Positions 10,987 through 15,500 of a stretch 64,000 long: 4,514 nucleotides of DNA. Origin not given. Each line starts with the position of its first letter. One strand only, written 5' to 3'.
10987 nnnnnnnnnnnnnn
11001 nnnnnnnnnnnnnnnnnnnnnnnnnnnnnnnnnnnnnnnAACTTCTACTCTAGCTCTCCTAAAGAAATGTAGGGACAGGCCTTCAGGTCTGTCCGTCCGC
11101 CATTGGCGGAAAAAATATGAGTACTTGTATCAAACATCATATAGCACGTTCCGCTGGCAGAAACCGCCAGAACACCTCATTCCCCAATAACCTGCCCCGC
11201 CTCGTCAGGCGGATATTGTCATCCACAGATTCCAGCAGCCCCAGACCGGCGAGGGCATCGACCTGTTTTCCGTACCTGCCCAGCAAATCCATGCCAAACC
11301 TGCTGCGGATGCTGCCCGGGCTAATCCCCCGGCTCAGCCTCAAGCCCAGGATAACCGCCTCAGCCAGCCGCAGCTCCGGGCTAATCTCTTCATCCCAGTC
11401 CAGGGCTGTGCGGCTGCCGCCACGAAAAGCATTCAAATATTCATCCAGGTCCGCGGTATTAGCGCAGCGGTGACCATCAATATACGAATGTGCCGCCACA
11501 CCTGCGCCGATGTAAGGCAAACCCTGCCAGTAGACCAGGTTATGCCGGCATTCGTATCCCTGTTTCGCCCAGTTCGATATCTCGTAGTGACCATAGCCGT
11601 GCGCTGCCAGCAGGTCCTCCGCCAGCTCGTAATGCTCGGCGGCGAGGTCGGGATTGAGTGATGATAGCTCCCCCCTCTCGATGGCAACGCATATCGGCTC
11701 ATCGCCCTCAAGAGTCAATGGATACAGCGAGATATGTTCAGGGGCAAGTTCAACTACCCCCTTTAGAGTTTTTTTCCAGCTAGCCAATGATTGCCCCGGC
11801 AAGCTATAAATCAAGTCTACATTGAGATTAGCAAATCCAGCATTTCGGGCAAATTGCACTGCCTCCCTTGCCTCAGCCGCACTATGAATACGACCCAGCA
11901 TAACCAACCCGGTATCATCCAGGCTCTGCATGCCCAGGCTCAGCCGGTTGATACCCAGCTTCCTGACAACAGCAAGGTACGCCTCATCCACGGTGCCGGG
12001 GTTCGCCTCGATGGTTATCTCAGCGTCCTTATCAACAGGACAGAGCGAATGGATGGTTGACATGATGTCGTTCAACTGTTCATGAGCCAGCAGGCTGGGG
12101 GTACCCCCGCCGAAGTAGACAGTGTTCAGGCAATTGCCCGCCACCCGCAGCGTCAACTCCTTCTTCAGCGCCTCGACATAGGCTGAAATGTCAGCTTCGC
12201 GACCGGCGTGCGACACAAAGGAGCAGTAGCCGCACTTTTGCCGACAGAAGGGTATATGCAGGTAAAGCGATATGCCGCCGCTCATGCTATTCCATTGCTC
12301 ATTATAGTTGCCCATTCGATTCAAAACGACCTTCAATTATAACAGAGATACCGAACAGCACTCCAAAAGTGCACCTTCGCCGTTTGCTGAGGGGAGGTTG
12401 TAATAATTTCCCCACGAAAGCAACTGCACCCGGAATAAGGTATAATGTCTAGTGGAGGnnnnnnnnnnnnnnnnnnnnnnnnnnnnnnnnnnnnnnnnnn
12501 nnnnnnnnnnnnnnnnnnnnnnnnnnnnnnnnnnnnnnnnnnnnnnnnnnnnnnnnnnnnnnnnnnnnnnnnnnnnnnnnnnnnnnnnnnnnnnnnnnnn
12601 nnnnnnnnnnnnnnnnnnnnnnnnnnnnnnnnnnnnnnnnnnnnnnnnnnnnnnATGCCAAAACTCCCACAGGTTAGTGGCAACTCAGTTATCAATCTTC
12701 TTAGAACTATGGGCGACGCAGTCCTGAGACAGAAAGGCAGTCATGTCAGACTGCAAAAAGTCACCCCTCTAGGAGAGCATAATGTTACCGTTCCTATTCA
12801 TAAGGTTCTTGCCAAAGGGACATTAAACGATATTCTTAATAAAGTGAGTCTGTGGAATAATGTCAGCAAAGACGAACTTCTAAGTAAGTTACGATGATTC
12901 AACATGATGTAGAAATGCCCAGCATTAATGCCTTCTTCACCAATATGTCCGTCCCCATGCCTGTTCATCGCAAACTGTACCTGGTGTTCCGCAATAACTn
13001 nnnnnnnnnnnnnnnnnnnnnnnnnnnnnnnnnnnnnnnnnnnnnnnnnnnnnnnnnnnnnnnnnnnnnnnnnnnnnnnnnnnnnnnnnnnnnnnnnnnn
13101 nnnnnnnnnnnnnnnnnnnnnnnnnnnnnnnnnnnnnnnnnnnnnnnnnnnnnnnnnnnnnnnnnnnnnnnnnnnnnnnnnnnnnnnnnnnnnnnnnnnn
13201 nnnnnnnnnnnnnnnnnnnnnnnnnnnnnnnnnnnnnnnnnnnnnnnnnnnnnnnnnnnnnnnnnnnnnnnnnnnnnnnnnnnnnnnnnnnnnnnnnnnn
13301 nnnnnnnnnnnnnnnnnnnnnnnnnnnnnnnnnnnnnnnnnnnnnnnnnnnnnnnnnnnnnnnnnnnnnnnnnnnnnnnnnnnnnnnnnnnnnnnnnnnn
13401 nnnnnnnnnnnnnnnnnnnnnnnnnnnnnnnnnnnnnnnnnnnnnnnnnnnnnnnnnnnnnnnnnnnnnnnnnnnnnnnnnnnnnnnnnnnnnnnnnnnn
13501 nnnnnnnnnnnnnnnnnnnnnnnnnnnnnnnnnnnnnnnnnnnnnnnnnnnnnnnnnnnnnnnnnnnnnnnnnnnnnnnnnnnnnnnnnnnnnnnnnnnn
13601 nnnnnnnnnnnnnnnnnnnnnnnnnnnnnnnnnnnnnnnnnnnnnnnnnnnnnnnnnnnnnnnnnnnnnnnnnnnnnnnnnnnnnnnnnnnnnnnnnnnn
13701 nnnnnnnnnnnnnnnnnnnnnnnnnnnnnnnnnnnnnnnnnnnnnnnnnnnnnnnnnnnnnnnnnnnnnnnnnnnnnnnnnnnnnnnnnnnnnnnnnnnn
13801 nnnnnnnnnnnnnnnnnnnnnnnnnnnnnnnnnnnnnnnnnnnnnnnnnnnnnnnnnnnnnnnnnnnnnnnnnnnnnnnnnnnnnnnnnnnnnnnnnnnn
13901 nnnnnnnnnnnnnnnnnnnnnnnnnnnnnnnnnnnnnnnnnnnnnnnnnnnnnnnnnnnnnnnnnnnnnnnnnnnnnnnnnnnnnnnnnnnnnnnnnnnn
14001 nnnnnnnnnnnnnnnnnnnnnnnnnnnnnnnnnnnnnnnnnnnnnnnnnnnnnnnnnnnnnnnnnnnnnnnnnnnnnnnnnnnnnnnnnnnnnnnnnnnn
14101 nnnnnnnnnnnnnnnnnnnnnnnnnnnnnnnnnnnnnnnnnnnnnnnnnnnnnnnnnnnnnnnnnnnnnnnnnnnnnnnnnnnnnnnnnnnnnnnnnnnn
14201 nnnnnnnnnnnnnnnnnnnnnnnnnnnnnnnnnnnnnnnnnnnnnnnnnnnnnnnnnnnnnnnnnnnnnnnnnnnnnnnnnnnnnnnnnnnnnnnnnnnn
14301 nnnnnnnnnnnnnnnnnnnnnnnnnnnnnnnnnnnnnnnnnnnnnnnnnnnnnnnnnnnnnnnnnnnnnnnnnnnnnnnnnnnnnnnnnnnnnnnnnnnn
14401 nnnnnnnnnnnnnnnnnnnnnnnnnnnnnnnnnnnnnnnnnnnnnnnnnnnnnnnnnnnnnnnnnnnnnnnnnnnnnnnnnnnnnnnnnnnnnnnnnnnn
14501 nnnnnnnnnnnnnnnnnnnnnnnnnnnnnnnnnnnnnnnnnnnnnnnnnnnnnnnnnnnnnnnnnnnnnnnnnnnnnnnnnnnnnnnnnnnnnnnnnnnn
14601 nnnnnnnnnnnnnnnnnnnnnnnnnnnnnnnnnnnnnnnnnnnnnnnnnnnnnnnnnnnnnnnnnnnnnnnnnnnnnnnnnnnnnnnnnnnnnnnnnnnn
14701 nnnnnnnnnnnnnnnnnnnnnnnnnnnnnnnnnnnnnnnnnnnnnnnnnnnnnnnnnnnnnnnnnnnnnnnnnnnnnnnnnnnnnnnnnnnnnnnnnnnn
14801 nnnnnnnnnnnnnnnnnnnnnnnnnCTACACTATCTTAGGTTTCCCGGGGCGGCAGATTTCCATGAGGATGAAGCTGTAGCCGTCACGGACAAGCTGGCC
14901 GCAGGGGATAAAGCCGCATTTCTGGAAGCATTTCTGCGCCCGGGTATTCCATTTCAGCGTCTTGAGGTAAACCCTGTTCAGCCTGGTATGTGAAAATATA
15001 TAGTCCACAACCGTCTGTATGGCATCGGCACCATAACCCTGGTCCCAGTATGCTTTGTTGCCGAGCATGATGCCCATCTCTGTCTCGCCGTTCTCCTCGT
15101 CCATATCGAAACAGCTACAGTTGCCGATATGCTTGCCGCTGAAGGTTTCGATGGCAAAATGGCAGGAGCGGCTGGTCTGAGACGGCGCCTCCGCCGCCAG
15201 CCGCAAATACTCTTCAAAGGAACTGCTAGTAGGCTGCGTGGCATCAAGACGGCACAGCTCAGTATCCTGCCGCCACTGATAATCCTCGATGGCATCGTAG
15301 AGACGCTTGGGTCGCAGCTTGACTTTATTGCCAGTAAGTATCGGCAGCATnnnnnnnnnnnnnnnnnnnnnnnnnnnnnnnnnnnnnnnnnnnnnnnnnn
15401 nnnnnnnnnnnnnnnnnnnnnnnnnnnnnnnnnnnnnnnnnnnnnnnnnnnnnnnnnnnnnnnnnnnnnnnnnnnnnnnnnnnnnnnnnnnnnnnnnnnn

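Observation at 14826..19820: tldD-pmbA operon extended by a PAC2 (proteasome-assembly-chaperone-like) protein with poly-acidic tail, a HEAT-repeat protein and a GNAT acetyltransferase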

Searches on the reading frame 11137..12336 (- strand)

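Call 59: search_protein_families(library=pfam, proteins=[window:11137-12336:-], max_evalue=0.01)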
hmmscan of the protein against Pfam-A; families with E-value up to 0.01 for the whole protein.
window:11137-12336:- (399 aa): 2 families
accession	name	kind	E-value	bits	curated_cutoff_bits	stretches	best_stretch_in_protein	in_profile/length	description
PF04055.27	Radical_SAM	-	1.3e-24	87.7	29.5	1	26-192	2-164/166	Radical SAM superfamily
PF06969.22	HemN_C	-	8.7e-14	51.8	24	1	318-384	1-67/67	HemN C-terminal domain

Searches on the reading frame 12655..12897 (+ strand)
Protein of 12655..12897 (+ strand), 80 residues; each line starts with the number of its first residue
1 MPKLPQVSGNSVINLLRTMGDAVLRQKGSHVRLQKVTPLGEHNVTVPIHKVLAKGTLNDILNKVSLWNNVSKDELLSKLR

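Call 59: search_protein_families(library=pfam, proteins=[window:12655-12897:+], max_evalue=0.01)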
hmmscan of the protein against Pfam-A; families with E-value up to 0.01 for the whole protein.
window:12655-12897:+ (80 aa): 1 family
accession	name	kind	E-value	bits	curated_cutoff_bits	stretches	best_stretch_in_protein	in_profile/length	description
PF07927.17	HicA_toxin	-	3.2e-10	40.4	27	1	11-63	3-55/58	HicA toxin of bacterial toxin-antitoxin,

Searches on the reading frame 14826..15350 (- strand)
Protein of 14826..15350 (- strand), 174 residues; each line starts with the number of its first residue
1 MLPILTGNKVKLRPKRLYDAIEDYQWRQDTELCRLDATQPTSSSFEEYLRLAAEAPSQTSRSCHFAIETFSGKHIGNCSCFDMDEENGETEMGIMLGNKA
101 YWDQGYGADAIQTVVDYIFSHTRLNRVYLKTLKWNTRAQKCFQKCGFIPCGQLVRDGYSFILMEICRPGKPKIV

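Call 3: search_protein_families(library=pfam, proteins=[window:14826-15350:-], max_evalue=0.01)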
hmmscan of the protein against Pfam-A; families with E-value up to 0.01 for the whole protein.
window:14826-15350:- (174 aa): 5 families
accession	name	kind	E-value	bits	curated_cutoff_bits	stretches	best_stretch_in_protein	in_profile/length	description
PF13302.13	Acetyltransf_3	-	4e-23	83.1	25.4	1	10-147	2-137/138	Acetyltransferase (GNAT) domain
PF00583.31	Acetyltransf_1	-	1.9e-12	47.9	20.7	1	45-147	17-116/116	Acetyltransferase (GNAT) family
PF13523.12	Acetyltransf_8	-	7.8e-08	32.5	27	1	76-151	70-141/145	Acetyltransferase (GNAT) domain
PF13420.13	Acetyltransf_4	-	0.00058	20.4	24.3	1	18-147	7-134/155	Acetyltransferase (GNAT) domain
PF13508.13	Acetyltransf_7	-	0.0022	18.8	27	1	64-148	5-83/84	Acetyltransferase (GNAT) domain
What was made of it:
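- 14826..15350 (-): GNAT acetyltransferase of the Acetyltransf_3 (RimJ/RimL/SpeG-type) family, 174 aa. Substrate unknown. PF13302 E=4e-23 (call 3).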

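Call 4: search_protein_families(library=ncbifam, proteins=[window:14826-15350:-], max_evalue=0.01)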
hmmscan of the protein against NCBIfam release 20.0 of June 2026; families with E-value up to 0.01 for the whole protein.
window:14826-15350:- (174 aa): 15 families
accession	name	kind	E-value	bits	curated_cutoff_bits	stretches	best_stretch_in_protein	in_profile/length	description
NF000431.1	AAC_6p_Ian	exception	2.6e-06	27.1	400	1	94-147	98-151/190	aminoglycoside N-acetyltransferase AAC(6')-Ian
NF011709.0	PRK15130.1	equivalog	6.5e-06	26.1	218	1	10-156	7-149/186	spermidine N1-acetyltransferase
NF000016.1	AAC_6p_Im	exception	1.2e-05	25.6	350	1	90-148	95-153/178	aminoglycoside N-acetyltransferase AAC(6')-Im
NF012165.0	AAC_6p_set_A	equivalog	1.6e-05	24.7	280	1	91-149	91-149/177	aminoglycoside 6'-N-acetyltransferase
NF000507.1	AAC_6p_Ie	exception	3.8e-05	23.8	450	1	92-148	98-154/201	aminoglycoside N-acetyltransferase AAC(6')-Ie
NF000225.3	AAC_6p_Strep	exception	8.1e-05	22.6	250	1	83-153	61-130/156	aminoglycoside 6'-N-acetyltransferase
TIGR03585.1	PseH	equivalog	8.7e-05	22.7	93.1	1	46-149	36-135/156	UDP-4-amino-4,6-dideoxy-N-acetyl-beta-L-altrosamine N-acetyltransferase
TIGR04431.1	N6_acetyl_AAC6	equivalog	0.00012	21.7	260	1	89-148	96-155/184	AacA4 family aminoglycoside N(6')-acetyltransferase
NF033693.0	AAC_6p_Ie_fam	exception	0.00014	22.1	340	1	92-148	98-154/179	AAC(6')-Ie family aminoglycoside N-acetyltransferase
NF000135.2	AAC_6p_IIc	exception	0.00051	19.8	415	1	87-152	94-159/193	aminoglycoside N-acetyltransferase AAC(6')-IIc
NF033151.0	AAC_6p_A10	exception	0.00053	20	400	1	90-148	95-153/178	AAC(6')-I family aminoglycoside 6'-N-acetyltransferase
NF040702.1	ileS_w_GNAT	exception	0.0027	15.4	1999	1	65-147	337-417/1100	isoleucine--tRNA ligase, N-acetyltransferase domain-containing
NF033074.0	AAC_6p_Ib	exception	0.0028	17.3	400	1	86-153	93-160/184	AAC(6')-Ib family aminoglycoside 6'-N-acetyltransferase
TIGR01575.1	rimI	equivalog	0.004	17.3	86.4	1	60-148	29-113/132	ribosomal protein S18-alanine N-acetyltransferase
NF000118.3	AAC_6p_A31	exception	0.009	16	385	1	86-149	81-144/172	aminoglycoside N-acetyltransferase AAC(6')-31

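Call 52: search_solved_structures(query=window:14826-15350:-, max_evalue=0.001)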
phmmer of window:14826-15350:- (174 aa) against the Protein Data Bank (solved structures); distinct sequences matched with E-value up to 0.001: 15.
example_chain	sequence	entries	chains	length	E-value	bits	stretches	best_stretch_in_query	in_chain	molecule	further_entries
6vfn_A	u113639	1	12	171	4e-07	33.4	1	65-156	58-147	Spermidine N1-acetyltransferase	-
6vfm_A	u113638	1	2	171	7.3e-07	32.6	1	65-156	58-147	Spermidine N1-acetyltransferase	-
7kx3_A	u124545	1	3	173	3.7e-06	30.3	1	63-158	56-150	Spermidine N(1)-acetyltransferase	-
6erd_A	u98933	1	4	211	1.1e-05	28.8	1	68-153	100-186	Aminoglycoside N6'-acetyltransferase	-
7kwj_A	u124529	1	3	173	1.3e-05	28.5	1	43-156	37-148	Spermidine N(1)-acetyltransferase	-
7kx2_A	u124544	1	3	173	1.9e-05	28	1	63-158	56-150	Spermidine N(1)-acetyltransferase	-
7kwx_A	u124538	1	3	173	2.2e-05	27.7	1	63-157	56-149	Spermidine N(1)-acetyltransferase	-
7kwh_A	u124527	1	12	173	2.4e-05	27.6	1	61-156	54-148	Spermidine N(1)-acetyltransferase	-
4ygo_A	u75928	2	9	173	3.3e-05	27.2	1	63-156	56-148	Spermidine n1-acetyltransferase | Spermidine N(1)-acetyltransferase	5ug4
4jjx_A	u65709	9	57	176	3.4e-05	27.1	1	63-156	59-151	Spermidine n1-acetyltransferase | Spermidine N(1)-acetyltransferase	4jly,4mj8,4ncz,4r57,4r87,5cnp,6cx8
6dau_A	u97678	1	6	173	4e-05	26.9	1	64-156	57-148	Spermidine N1-acetyltransferase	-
4mhd_A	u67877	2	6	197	4.4e-05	26.8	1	63-156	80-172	Spermidine n1-acetyltransferase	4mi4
7kwq_A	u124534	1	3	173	4.5e-05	26.8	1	63-156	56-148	Spermidine N(1)-acetyltransferase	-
3tth_A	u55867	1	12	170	4.7e-05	26.7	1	64-159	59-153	Spermidine N1-acetyltransferase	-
6bff_A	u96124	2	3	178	0.00017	24.9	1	92-149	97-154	Aminoglycoside acetyltransferase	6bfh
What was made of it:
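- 14826..15350 (-): The nearest solved relatives are SpeG spermidine acetyltransferases, but only at 33 bits (call 52).
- The nearest solved GNAT relatives are SpeG spermidine acetyltransferases (call 52).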

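Call 71: search_protein_families(library=padloc, proteins=[window:14826-15350:-], max_evalue=0.001)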
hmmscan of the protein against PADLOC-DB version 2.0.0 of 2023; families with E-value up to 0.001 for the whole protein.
window:14826-15350:- (174 aa): 0 families
